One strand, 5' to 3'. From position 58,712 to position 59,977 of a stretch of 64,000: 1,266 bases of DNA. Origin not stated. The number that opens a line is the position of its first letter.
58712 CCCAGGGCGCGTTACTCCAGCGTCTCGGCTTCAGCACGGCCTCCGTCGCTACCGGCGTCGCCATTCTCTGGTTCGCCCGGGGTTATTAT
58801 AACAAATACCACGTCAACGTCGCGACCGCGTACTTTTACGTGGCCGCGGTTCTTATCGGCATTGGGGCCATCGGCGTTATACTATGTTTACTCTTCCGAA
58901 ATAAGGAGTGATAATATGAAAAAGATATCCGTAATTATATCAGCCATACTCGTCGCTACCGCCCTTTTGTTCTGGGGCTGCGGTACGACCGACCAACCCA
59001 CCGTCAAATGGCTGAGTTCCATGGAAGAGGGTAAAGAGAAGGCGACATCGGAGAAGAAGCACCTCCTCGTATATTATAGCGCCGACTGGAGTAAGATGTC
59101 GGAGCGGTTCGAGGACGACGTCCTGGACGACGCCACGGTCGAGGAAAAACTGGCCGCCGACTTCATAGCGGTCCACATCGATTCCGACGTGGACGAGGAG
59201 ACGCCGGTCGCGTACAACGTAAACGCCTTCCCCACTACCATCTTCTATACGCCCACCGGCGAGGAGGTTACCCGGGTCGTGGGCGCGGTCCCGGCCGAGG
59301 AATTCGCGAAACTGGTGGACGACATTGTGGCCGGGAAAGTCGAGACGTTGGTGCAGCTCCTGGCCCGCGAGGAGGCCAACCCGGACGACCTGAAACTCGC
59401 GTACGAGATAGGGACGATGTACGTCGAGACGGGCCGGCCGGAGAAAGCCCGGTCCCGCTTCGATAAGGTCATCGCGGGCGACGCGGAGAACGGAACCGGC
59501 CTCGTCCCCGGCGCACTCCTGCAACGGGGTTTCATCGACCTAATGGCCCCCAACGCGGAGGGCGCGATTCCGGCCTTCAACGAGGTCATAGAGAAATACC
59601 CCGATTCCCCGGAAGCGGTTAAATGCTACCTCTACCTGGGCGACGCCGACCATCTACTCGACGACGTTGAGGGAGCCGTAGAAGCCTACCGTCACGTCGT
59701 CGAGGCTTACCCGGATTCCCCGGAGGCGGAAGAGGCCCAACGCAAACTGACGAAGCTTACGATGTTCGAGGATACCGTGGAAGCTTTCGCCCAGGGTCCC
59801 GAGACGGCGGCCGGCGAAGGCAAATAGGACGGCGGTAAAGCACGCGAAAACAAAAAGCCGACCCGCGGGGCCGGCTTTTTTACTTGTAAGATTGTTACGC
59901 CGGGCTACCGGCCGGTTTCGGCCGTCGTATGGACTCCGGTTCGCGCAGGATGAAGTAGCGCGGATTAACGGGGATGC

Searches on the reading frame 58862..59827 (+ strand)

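Call 59: search_protein_families(library=pfam, proteins=[window:58862-59827:+], max_evalue=0.00001)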
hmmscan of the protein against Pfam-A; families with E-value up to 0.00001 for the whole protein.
window:58862-59827:+ (321 aa): 9 families
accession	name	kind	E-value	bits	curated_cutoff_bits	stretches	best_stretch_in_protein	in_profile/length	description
PF13098.12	Thioredoxin_2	-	1.8e-13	51.2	27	1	61-151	1-103/104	Thioredoxin-like domain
PF13899.12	Thioredoxin_7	-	4.4e-12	46.4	27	1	50-131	2-83/83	Thioredoxin-like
PF13174.12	TPR_6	-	7.1e-11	42.5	26.3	0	255-286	2-33/33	Tetratricopeptide repeat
PF13428.12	TPR_14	-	9.9e-10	38.6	23.5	0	254-290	2-38/44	Tetratricopeptide repeat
PF13432.12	TPR_16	-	2.4e-08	34.7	32.7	0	233-287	14-65/65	Tetratricopeptide repeat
PF14559.12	TPR_19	-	2.7e-08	34.4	25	0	231-296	6-68/68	Tetratricopeptide repeat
PF07719.23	TPR_2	-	1.5e-07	31.4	27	0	254-285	2-33/34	Tetratricopeptide repeat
PF13424.12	TPR_12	-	4.4e-07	30.4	30.1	0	232-284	19-76/77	Tetratricopeptide repeat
PF00085.26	Thioredoxin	-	8e-07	29.5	23.5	1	59-153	12-102/103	Thioredoxin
